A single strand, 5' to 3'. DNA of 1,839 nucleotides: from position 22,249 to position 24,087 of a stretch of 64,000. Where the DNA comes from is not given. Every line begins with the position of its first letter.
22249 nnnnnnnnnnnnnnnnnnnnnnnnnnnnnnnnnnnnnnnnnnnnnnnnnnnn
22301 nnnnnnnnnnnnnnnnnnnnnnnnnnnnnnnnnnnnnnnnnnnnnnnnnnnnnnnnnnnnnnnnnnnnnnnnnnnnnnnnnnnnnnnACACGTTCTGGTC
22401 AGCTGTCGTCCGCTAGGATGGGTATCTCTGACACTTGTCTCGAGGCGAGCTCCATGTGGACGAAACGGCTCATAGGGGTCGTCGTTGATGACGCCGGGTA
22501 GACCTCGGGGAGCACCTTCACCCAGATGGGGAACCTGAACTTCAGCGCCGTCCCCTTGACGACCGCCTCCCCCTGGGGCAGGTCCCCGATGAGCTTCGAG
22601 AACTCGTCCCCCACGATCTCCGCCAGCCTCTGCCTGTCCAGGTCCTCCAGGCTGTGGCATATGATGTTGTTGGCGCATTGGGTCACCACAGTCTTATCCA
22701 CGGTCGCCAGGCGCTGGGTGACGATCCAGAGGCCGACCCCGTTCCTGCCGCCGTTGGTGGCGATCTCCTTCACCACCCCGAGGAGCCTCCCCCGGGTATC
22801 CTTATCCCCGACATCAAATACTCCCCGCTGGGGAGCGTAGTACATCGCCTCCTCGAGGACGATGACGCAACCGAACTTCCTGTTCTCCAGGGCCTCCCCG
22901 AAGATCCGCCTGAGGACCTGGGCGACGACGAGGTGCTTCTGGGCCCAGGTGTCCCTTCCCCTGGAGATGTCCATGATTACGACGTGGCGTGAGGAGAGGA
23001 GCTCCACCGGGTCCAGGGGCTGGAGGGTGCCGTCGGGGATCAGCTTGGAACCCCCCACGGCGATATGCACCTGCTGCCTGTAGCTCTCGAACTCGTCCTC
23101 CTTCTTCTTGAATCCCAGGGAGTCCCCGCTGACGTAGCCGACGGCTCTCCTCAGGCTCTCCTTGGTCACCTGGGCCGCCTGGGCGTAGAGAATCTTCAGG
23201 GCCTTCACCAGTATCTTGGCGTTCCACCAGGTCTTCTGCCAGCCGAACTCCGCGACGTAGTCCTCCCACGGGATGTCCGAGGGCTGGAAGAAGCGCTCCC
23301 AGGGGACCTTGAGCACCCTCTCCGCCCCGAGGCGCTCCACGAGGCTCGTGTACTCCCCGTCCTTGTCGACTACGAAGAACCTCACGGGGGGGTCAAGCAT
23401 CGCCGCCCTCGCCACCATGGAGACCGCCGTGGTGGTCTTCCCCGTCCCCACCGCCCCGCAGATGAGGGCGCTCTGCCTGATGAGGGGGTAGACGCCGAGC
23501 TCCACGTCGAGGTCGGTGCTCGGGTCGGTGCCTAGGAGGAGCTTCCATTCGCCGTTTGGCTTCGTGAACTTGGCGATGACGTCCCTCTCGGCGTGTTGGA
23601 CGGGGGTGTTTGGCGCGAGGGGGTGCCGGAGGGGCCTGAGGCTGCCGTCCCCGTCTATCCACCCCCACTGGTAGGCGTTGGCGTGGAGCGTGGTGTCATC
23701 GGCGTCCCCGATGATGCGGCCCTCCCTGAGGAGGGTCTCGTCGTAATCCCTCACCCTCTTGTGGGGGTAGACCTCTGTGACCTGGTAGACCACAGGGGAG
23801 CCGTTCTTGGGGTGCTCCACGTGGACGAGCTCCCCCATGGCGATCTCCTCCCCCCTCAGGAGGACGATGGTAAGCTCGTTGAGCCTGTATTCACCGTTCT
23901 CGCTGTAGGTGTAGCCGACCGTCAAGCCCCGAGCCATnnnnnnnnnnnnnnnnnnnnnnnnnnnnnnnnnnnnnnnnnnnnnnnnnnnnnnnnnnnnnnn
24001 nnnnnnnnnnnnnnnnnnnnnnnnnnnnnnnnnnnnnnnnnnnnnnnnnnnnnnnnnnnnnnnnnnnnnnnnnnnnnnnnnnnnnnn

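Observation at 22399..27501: Locus-level hypothesis: a NurA-HerA plus seven-wHTH module as one undescribed system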

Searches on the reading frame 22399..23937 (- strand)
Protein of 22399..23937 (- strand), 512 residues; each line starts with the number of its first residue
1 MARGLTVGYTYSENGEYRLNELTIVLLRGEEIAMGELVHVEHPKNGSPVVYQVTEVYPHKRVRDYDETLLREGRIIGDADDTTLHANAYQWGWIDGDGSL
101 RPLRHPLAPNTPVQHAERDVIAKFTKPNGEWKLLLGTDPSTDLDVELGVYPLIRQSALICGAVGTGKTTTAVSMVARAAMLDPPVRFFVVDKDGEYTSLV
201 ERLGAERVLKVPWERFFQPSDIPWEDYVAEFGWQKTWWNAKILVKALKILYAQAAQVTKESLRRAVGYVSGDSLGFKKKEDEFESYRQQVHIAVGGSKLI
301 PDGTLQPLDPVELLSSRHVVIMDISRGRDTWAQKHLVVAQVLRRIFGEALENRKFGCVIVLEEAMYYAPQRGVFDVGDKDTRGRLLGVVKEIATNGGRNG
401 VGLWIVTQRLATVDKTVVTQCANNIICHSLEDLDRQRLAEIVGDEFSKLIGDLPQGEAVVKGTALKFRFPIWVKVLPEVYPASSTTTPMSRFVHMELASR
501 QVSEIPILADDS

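Call 3: search_protein_families(library=pfam, proteins=[window:22399-23937:-], max_evalue=0.1)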
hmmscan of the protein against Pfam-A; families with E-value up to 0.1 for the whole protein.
window:22399-23937:- (512 aa): 6 families
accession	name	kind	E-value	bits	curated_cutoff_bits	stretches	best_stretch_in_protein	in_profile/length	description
PF01935.23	DUF87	-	5.2e-09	37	23.2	1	139-345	8-220/220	Helicase HerA, central domain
PF05872.18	HerA_C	-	0.0019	17.4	22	0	156-201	23-66/502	Helicase HerA-like C-terminal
PF00004.35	AAA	-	0.004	18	21.2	0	158-178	2-22/131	ATPase family associated with various cellular activities (AAA)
PF01580.24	FtsK_SpoIIIE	-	0.0061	16.5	24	1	157-193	42-80/221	FtsK/SpoIIIE family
PF10412.15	TrwB_AAD_bind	-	0.0075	15.6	20.5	1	154-198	15-57/387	Type IV secretion-system coupling protein DNA-binding domain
PF13401.12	AAA_22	-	0.012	16.4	27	1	155-203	6-54/130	AAA domain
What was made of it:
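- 22399..23937 (-): herA2: HerA-type hexameric translocase ATPase, 512 aa. Pfam DUF87 at 37 bits against a cutoff of 23.2 (call 3).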

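Call 5: search_protein_families(library=ncbifam, proteins=[window:22399-23937:-], max_evalue=0.1)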
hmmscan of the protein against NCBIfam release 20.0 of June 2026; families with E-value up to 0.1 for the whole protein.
window:22399-23937:- (512 aa): 11 families
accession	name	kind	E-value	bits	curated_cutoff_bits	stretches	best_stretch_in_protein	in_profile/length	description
NF042943.1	HerA_antiphage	equivalog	1.1e-14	54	800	2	352-472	430-548/566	anti-phage-associated helicase HerA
NF040937.1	HerA_Thermprot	equivalog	6.2e-12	44.7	800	2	315-475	305-461/487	DNA double-strand break repair helicase HerA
NF040819.1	helicase_HerA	equivalog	2.9e-10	39.3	970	1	357-474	404-513/561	DNA double-strand break repair helicase HerA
NF042944.1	HerA_antiphage_2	equivalog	8.7e-08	31.4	850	1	352-475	424-542/576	anti-phage-associated helicase HerA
NF053655.1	CedD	equivalog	9e-07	27.9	600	2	158-202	225-267/527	DNA-translocating ATPase CedD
NF045971.1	conju_CD1110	equivalog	0.00019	19.8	325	1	154-208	415-468/752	VirB4-like conjugal transfer ATPase, CD1110 family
NF045975.1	VirB4_plasma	equivalog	0.0069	14.1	590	1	156-206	517-565/894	Mbov_0397 family ICE element conjugal transfer ATPase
NF033851.1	trim_DfrA35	exception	0.025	14.2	360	1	246-342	72-168/170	trimethoprim-resistant dihydrofolate reductase DfrA35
TIGR03925.1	T7SS_EccC_b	equivalog_domain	0.041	12.1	346.55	1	156-195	78-119/564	type VII secretion protein EccCb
NF033849.1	ser_rich_anae_1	subfamily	0.049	10.9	650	0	348-443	1010-1104/1163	serine-rich protein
TIGR00929.1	VirB4_CagE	subfamily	0.064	11.4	643.1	1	157-205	440-487/792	VirB4 family type IV secretion/conjugal transfer ATPase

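Call 6: search_protein_families(library=padloc, proteins=[window:22399-23937:-], max_evalue=0.1)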
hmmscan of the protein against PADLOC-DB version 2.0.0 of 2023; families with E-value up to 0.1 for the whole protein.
window:22399-23937:- (512 aa): 15 families
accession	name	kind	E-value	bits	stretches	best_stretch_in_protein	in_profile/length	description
PDLC04105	HerA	-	4.4e-21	73.1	2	336-488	396-549/576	-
PDLC04100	HerA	-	3.4e-16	57.1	2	351-474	435-556/580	-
PDLC04106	HerA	-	4.2e-16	56.6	1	348-496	497-650/667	-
PDLC02185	HerA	-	7.9e-15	52.6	2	352-475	442-561/585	-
PDLC04098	HerA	-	2e-14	51.1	1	334-477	499-650/686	-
PDLC04140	mad8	-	2.2e-12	45.1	1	157-434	30-257/314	mads_8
PDLC04104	HerA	-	5.6e-11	39.8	1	349-492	213-354/379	-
PDLC01055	HerA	-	1.1e-10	38.9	1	312-480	377-529/532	Type III coevolved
PDLC04102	HerA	-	2.9e-10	37.1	1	315-476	463-620/654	-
PDLC04097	HerA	-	7.7e-08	29.4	1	386-485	502-604/618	-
PDLC04103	HerA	-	1.6e-07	28.1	1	386-486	466-568/579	-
PDLC02188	HerA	-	2.5e-07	27.9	1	352-485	424-552/578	-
PDLC04107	HerA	-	0.0014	15.7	1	154-203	169-217/306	-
PDLC04101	HerA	-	0.036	10.8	1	154-202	168-215/400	-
PDLC04099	HerA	-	0.04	11.2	0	155-199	170-213/214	-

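Call 7: find_homologous_proteins(query=window:22399-23937:-, max_evalue=0.00001)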
Query window:22399-23937:- (512 aa): 166 proteins with E <= 0.00001 among 8000 candidates; the best 120 are listed.
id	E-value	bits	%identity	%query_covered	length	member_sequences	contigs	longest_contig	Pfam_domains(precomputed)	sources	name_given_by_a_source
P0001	0.0e+0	1148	97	100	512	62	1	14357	PF01935.24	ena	-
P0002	0.0e+0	1110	94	99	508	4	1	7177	PF01935.24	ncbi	-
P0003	0.0e+0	1109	94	99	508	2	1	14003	PF01935.24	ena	-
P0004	0.0e+0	1108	94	99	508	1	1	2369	PF01935.24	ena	-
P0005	0.0e+0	1105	94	99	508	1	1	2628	PF01935.24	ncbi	-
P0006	3.4e-293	991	83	99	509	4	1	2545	PF01935.24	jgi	-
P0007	1.0e-292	990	82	100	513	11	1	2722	PF01935.24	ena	-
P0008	2.5e-292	988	83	100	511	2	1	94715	PF01935.24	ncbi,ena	-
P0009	1.9e-291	985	82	100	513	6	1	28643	PF01935.24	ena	-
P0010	2.1e-291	985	82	100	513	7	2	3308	PF01935.24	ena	-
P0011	2.5e-291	985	82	100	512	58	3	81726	PF01935.24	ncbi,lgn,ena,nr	ncbi:ATP-binding protein [Candidatus Bathyarchaeota archaeon]|nr:ATP-binding protein [Candidatus Bat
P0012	7.3e-291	984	83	98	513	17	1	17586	PF01935.24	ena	-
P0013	4.2e-290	981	81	100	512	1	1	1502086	PF01935.24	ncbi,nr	ncbi:MAG: ATP-binding protein [Candidatus Bathyarchaeota archaeon]|nr:MAG: ATP-binding protein [Cand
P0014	1.7e-289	979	82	100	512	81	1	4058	PF01935.24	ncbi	-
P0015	1.6e-288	976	81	100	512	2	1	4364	PF01935.24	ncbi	-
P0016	4.4e-285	964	80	99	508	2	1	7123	PF01935.24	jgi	jgi:hypothetical protein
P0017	1.7e-284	963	81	99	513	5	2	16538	PF01935.24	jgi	-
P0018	4.2e-284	961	79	99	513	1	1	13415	PF01935.24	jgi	jgi:DNA helicase HerA-like ATPase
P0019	3.6e-283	958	79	100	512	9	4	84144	PF01935.24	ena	-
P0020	7.3e-282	954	79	100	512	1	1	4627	PF01935.24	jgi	jgi:DNA helicase HerA-like ATPase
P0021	1.2e-281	953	79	99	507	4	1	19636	PF01935.24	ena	-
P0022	4.4e-281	951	79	100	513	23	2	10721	PF01935.24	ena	-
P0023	1.2e-280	950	77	99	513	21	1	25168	PF01935.24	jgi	jgi:hypothetical protein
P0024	2.5e-280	949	78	100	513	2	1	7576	PF01935.24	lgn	-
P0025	3.4e-280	948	79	99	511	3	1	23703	PF01935.24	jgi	-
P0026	1.8e-279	946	79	98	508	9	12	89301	PF01935.24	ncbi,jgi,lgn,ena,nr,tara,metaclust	ncbi:hypothetical protein CL673_03720 [Candidatus Bathyarchaeota archaeon]|jgi:DNA helicase HerA-lik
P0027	1.6e-278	943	80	98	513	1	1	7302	PF01935.24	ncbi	-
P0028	1.0e-277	940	78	99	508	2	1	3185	PF01935.24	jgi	jgi:DNA helicase HerA-like ATPase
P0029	1.2e-277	940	78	100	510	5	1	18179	PF01935.24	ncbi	-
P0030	4.1e-277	938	80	98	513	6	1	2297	PF01935.24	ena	-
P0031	1.2e-275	933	77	100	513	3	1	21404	PF01935.24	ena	-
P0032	4.8e-275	931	79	98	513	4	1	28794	PF01935.24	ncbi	-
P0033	4.0e-273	925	76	99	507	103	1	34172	PF01935.24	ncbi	-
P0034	4.8e-270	915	75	98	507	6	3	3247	PF01935.24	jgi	jgi:DNA helicase HerA-like ATPase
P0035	8.4e-270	914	76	100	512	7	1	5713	PF01935.24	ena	-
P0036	1.3e-269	913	77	99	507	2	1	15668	PF01935.24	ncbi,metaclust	ncbi:hypothetical protein AC482_03210, partial [miscellaneous Crenarchaeota group-15 archaeon DG-45]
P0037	4.4e-269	912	76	99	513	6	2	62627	PF01935.24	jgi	-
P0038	1.3e-268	910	74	98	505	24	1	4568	PF01935.24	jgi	-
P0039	2.3e-268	909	75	100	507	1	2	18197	PF01935.24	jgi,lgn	-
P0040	3.2e-268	909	75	99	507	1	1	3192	PF01935.24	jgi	jgi:DNA helicase HerA-like ATPase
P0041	5.5e-268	908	78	97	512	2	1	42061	PF01935.24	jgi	-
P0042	4.9e-267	905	77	98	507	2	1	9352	PF01935.24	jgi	-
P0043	5.0e-267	905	74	100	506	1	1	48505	PF01935.24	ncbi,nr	ncbi:MAG: ATP-binding protein [Candidatus Bathyarchaeota archaeon]|nr:ATP-binding protein [Candidatu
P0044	1.1e-266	904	75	97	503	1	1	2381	PF01935.24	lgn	-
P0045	1.1e-266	904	73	100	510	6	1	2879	PF01935.24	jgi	jgi:DNA helicase HerA-like ATPase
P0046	1.7e-266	903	76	98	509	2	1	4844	PF01935.24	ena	-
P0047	2.3e-266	903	74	99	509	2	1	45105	PF01935.24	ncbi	-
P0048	5.8e-266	901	75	98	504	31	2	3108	PF01935.24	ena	-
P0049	2.5e-265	899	75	97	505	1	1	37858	PF01935.24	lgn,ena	-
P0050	2.6e-265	899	74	97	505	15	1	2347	PF01935.24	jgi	jgi:DNA helicase HerA-like ATPase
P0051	1.3e-264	897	74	98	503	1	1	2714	PF01935.24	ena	-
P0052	3.4e-264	896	73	98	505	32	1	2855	PF01935.24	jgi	jgi:hypothetical protein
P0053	1.2e-263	894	74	100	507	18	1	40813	PF01935.24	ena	-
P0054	1.2e-263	894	75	98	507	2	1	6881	PF01935.24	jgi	jgi:hypothetical protein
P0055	1.3e-263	894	77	97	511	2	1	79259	PF01935.24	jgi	jgi:hypothetical protein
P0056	1.7e-263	893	74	100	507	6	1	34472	PF01935.24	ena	-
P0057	4.4e-263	892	75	98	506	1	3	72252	PF01935.24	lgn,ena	-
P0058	5.0e-263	892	75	97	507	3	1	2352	PF01935.24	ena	-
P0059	1.0e-262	891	75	98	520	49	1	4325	PF01935.24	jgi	-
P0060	1.5e-262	890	73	98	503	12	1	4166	PF01935.24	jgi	jgi:DNA helicase HerA-like ATPase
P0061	2.3e-262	889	75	97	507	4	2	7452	PF01935.24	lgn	-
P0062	6.0e-262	888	74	97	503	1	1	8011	PF01935.24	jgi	jgi:DNA helicase HerA-like ATPase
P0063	8.1e-262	888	74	97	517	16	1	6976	PF01935.24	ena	-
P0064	1.4e-261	887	74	100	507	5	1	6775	PF01935.24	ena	-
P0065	2.5e-261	886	73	98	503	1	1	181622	PF01935.24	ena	-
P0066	1.0e-260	884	75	96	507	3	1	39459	PF01935.24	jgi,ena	-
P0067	1.4e-260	884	74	97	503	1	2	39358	PF01935.24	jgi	-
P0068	2.1e-260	883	74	98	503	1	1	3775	PF01935.24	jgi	jgi:DNA helicase HerA-like ATPase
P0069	2.3e-259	880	72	98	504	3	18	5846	PF01935.24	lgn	-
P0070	3.0e-259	879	73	98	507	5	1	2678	PF01935.24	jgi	jgi:DNA helicase HerA-like ATPase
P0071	5.1e-259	878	71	98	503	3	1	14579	PF01935.24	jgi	jgi:hypothetical protein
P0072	5.9e-259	878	74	97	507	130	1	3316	PF01935.24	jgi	jgi:DNA helicase HerA-like ATPase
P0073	9.7e-259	878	73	98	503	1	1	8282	PF01935.24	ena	-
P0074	3.0e-258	876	74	98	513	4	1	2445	PF01935.24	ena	-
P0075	3.4e-258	876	73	98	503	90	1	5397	PF01935.24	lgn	-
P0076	1.6e-257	873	73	98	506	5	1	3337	PF01935.24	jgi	jgi:hypothetical protein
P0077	2.6e-257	873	72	98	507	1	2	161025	PF01935.24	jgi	jgi:DNA helicase HerA-like ATPase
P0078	1.6e-256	870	72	98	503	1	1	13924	PF01935.24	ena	-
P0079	3.0e-256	869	72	98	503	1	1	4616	PF01935.24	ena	-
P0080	4.5e-256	869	72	97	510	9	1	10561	PF01935.24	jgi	jgi:DNA helicase HerA-like ATPase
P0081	4.7e-255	865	75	93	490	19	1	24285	PF01935.24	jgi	-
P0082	5.9e-255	865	72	98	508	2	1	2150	PF01935.24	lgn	-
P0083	7.4e-255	865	71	98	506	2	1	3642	PF01935.24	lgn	-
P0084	1.0e-254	864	73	97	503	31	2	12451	PF01935.24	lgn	-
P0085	1.6e-253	860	71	98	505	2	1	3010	PF01935.24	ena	-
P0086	2.7e-253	860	71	98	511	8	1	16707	PF01935.24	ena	-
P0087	2.7e-253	860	72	98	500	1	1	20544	PF01935.24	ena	-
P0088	2.4e-252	856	71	98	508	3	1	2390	PF01935.24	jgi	jgi:hypothetical protein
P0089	2.8e-251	853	71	97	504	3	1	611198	PF01935.24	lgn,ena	-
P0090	1.2e-249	848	72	97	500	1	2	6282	PF01935.24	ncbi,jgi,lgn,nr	ncbi:ATP-binding protein [Candidatus Bathyarchaeota archaeon]|nr:ATP-binding protein [Candidatus Bat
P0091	5.8e-249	845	71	96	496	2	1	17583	PF01935.24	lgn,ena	-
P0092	4.6e-248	842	69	98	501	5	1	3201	PF01935.24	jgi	jgi:DNA helicase HerA-like ATPase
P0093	5.3e-247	839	81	86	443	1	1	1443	PF01935.24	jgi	jgi:DNA helicase HerA-like ATPase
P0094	7.2e-246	835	70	97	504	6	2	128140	PF01935.24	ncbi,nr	ncbi:ATP-binding protein [Candidatus Bathyarchaeota archaeon]|nr:ATP-binding protein [Candidatus Bat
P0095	1.7e-244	831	68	98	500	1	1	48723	PF01935.24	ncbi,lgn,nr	ncbi:ATP-binding protein [Candidatus Bathyarchaeota archaeon]|nr:ATP-binding protein [Candidatus Bat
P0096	3.9e-242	823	68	96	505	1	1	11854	PF01935.24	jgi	jgi:DNA helicase HerA-like ATPase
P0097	1.1e-240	818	76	89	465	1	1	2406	PF01935.24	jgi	jgi:DNA helicase HerA-like ATPase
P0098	1.4e-233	795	66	99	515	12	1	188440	PF01935.24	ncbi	ncbi:MAG: ATP-binding protein [Candidatus Bathyarchaeia archaeon]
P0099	4.7e-233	793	66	97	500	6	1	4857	PF01935.24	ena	-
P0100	1.4e-230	785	67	98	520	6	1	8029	PF01935.24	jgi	-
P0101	2.3e-230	784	66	98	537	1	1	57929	PF01935.24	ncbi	-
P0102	6.0e-227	773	66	97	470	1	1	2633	PF01935.24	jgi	jgi:DNA helicase HerA-like ATPase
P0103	7.2e-224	762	63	98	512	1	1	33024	PF01935.24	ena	-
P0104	5.7e-222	756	63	96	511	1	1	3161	PF01935.24,PF01580.25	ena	-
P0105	4.4e-221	753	63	98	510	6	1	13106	PF01935.24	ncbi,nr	ncbi:ATP-binding protein [Candidatus Bathyarchaeota archaeon]|nr:ATP-binding protein [Candidatus Bat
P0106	2.3e-219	748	63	97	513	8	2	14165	PF01935.24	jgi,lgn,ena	-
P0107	4.6e-219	747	63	97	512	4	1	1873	PF01935.24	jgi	-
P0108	1.8e-217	741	64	96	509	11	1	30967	PF01935.24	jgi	-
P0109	4.1e-215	734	61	98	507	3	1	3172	PF01935.24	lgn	-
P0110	9.3e-211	719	64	96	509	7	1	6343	PF01935.24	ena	-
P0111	1.3e-209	715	63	94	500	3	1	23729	PF01935.24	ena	-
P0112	2.1e-207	708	74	79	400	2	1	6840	PF01935.24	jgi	jgi:hypothetical protein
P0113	3.7e-204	697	60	98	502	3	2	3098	PF01935.24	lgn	-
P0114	2.1e-203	695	60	98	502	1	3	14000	PF01935.24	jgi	-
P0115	8.3e-203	693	59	98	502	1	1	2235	PF01935.24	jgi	-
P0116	1.7e-201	689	60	98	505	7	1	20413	PF01935.24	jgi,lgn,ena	-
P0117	2.9e-200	685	60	98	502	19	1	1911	PF01935.24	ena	-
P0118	3.2e-200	684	59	97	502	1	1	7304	PF01935.24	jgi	jgi:DNA helicase HerA-like ATPase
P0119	4.0e-199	681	58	98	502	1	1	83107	PF01935.24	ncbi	-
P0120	4.8e-199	681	59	98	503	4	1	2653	PF01935.24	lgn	-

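Call 10: find_related_loci(query=A1, collection=genome_contigs, flank=10000)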
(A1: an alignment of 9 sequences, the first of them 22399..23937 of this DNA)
Query A1 (512 aa) in genome_contigs; peptide patterns used: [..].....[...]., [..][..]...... (x = any residue, [..] = any of these).
196 stretches matched a pattern; 104 encode a relative of the query (tblastn E <= 1e-3); the best 80 are kept; 80 distinct loci.
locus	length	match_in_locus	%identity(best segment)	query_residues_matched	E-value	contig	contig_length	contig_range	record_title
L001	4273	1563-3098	97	1-512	0e+0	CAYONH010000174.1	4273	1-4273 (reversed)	MAG TPA_asm: uncultured Candidatus Bathyarchaeia archaeon isolate SRP068000_co4_41 genome assembly, contig: NODE_45803_l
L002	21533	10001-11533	82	1-511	0e+0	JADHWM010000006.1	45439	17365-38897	MAG: Candidatus Bathyarchaeota archaeon isolate BS750m-G27 BS-750m-C652, whole genome shotgun sequence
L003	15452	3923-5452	82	1-510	0e+0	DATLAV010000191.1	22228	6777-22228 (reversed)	MAG TPA_asm: Patescibacteria group bacterium isolate SMAG_U14280 k141_1852559, whole genome shotgun sequence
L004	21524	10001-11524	82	4-510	0e+0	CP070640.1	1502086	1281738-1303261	MAG: Candidatus Bathyarchaeota archaeon isolate bin91 chromosome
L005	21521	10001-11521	81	5-511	0e+0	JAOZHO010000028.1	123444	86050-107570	MAG: Candidatus Bathyarchaeota archaeon isolate QDN_3 k147_697706, whole genome shotgun sequence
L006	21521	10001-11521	80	4-510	0e+0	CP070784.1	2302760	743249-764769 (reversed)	MAG: Candidatus Bathyarchaeota archaeon isolate bin16 chromosome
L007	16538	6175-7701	81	5-511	0e+0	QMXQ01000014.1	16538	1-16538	MAG: Candidatus Bathyarchaeota archaeon isolate B46_G15 B46_Guay15_scaffold_00556, whole genome shotgun sequence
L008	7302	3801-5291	80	4-500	0e+0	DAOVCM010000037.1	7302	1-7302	MAG TPA_asm: Candidatus Bathyarchaeota archaeon isolate CSMAG_1031 CSMAG_1031_k141_2158910_length_7302_cov_8.4839, whole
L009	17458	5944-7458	78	5-511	0e+0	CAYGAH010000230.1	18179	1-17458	MAG TPA_asm: uncultured Candidatus Bathyarchaeia archaeon isolate ERP108616_co1_399 genome assembly, contig: k119_158113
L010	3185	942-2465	78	5-511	0e+0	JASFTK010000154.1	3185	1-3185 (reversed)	MAG: Candidatus Bathyarchaeota archaeon isolate D1103U20metaG_Bin_439 D1103U20metaG_FD_scaffold_14956_c1, whole genome s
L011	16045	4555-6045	80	4-500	0e+0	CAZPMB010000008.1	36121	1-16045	MAG TPA_asm: uncultured Candidatus Bathyarchaeia archaeon isolate binchicken_co383_203 genome assembly, contig: NODE_183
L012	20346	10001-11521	76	1-510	0e+0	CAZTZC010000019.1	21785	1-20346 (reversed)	MAG TPA_asm: uncultured Candidatus Bathyarchaeia archaeon isolate SRP214966_co7_240 genome assembly, contig: NODE_1693_l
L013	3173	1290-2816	76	5-512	0e+0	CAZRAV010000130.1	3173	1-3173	MAG TPA_asm: uncultured Candidatus Bathyarchaeia archaeon isolate SRP239594_co1_175 genome assembly, contig: NODE_28758_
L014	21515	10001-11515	76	1-505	0e+0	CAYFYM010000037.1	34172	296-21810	MAG TPA_asm: uncultured Candidatus Bathyarchaeia archaeon isolate ERP108616_co1_60 genome assembly, contig: k119_2104068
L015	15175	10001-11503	76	1-501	0e+0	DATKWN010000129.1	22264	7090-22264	MAG TPA_asm: Candidatus Krumholzibacteriaceae bacterium isolate SMAG_U14164 k141_4930274, whole genome shotgun sequence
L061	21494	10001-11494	60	5-504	0e+0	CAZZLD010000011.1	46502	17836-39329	MAG TPA_asm: uncultured Candidatus Bathyarchaeia archaeon isolate SRP323688_co1_137 genome assembly, contig: NODE_1459_l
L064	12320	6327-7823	59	4-504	0e+0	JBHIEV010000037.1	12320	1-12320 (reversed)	MAG: Candidatus Bathyarchaeia archaeon isolate b2.sp2_bin.20 NODE_1466_length_12320_cov_18.995026, whole genome shotgun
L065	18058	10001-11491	60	7-505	0e+0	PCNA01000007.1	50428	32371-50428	MAG: Candidatus Bathyarchaeota archaeon B24-2 bin242_scaffold709, whole genome shotgun sequence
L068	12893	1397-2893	57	5-505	0e+0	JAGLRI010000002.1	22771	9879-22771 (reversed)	MAG: Candidatus Bathyarchaeota archaeon isolate RS_9_1 ROV157_9.bin.1.fa_2, whole genome shotgun sequence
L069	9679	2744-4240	57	4-504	0e+0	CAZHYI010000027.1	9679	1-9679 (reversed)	MAG TPA_asm: uncultured Candidatus Bathyarchaeia archaeon isolate binchicken_co6_85 genome assembly, contig: NODE_8766_l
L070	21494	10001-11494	57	5-504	0e+0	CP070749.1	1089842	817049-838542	MAG: Candidatus Bathyarchaeota archaeon isolate bin345 chromosome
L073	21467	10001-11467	56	7-496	0e+0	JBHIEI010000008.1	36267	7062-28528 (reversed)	MAG: Candidatus Bathyarchaeia archaeon isolate b3.sp1_bin.32 NODE_212_length_36267_cov_6.170303, whole genome shotgun se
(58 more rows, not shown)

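Call 35: search_solved_structures(query=window:22399-23937:-, max_evalue=0.01)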
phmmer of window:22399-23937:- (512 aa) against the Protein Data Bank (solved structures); distinct sequences matched with E-value up to 0.01: 8.
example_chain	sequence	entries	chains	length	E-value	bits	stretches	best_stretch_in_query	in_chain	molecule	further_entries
8wiv_A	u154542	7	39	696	4.5e-13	52.1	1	378-471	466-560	Helicase HerA central domain-containing protein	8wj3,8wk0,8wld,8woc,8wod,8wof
4d2i_A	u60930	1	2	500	2.1e-08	36.7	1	390-471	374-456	HERA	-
9x1l_A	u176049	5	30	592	2.3e-07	33.3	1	359-474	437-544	DNA helicase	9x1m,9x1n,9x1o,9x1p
8xau_A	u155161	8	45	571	5.1e-06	28.8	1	344-484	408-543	ATP-binding protein | HerA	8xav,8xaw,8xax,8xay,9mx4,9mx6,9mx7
8j4u_M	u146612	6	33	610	5.3e-05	25.5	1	342-475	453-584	Nucleoside triphosphate hydrolase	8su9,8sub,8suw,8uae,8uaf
8ziq_M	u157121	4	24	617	0.00023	23.4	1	357-464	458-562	HerA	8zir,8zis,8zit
9c1m_M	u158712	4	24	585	0.00079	21.6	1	357-482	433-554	ATP-binding protein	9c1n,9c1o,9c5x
8yho_A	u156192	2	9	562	0.0026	19.9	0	387-488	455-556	DUF87 domain-containing protein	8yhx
